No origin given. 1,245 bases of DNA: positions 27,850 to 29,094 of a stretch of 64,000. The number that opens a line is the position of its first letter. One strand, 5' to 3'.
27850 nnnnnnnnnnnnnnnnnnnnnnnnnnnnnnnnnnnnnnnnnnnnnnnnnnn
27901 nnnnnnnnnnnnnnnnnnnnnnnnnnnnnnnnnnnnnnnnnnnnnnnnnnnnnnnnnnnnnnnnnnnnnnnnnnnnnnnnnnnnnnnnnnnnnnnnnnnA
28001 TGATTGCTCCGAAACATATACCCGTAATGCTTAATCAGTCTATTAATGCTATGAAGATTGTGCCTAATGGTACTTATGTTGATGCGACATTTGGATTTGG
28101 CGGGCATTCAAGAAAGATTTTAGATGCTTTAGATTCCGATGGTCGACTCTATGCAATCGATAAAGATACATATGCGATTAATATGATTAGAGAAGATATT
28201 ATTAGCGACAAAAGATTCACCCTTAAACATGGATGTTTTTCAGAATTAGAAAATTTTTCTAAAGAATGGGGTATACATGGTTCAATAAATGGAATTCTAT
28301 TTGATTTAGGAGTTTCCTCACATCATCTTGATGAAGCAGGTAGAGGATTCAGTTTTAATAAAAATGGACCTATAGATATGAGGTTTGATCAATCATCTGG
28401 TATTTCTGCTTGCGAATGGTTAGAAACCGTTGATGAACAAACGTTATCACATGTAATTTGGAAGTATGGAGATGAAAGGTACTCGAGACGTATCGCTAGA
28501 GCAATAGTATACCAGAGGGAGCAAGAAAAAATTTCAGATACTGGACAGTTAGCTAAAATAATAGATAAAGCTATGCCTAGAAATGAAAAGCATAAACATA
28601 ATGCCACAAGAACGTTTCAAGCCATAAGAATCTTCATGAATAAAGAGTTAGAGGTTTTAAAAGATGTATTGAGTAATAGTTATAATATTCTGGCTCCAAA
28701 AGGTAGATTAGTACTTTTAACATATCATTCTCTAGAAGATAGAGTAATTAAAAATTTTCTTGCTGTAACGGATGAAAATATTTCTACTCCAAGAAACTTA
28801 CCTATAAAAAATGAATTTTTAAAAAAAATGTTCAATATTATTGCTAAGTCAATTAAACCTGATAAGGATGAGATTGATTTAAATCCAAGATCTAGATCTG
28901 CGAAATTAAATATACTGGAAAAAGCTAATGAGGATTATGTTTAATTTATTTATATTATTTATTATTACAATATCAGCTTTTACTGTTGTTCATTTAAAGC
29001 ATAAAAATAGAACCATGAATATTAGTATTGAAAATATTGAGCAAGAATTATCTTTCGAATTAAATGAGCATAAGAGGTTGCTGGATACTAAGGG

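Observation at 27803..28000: A 65-aa stand-alone J-domain gene translationally coupled between mraZ and rsmH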

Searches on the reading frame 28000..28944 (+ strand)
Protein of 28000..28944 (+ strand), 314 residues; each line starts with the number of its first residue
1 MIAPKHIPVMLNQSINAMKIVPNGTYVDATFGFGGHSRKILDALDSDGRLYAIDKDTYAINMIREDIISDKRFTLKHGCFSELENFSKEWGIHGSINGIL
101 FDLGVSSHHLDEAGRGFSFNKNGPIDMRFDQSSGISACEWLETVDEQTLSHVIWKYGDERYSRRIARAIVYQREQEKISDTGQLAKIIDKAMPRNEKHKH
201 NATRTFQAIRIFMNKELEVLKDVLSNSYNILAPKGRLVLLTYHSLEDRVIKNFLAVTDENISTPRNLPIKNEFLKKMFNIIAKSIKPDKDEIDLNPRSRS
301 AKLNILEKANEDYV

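Call 3: search_protein_families(library=pfam, proteins=[window:28000-28944:+], max_evalue=0.01)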
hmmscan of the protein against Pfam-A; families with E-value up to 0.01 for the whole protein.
window:28000-28944:+ (314 aa): 1 family
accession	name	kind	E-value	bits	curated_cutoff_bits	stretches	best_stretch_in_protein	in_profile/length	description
PF01795.25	Methyltransf_5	-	3.7e-102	342.4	27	1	5-308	3-308/309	MraW methylase family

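Call 10: find_related_loci(query=window:28000-28941:+, collection=genome_contigs, flank=4000)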
Query window:28000-28941:+ (314 aa) in genome_contigs; peptide patterns used: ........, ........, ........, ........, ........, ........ (x = any residue, [..] = any of these).
55 stretches matched a pattern; 7 encode a relative of the query (tblastn E <= 1e-3); 6 distinct loci.
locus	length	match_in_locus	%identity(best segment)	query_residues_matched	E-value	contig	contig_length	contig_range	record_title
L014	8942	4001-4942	91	1-314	0e+0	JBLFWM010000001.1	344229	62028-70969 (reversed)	MAG: Gammaproteobacteria bacterium isolate 3300053785_140 Ga0535658_0000004, whole genome shotgun sequence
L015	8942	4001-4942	87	1-314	0e+0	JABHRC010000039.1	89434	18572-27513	MAG: Gammaproteobacteria bacterium isolate SI039_bin120 k141_899971, whole genome shotgun sequence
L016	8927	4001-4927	77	5-313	2e-170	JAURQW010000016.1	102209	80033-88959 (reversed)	MAG: Gammaproteobacteria bacterium isolate SFB_South_Co_87 k141_3055880, whole genome shotgun sequence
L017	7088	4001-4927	76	5-313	2e-168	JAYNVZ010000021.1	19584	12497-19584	MAG: Gammaproteobacteria bacterium isolate 139560_S161_vamb_bins.tsv.053 NODE_2240_length_19584_cov_5.109427, whole geno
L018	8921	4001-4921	64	5-312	3e-136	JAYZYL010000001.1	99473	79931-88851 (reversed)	MAG: Pseudomonadota bacterium isolate XB_MAG61 DB_MAG61_0001, whole genome shotgun sequence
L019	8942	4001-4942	98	1-314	0e+0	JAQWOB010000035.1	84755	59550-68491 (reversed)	MAG: Gammaproteobacteria bacterium isolate cluster2_bin.194 k141_1401999, whole genome shotgun sequence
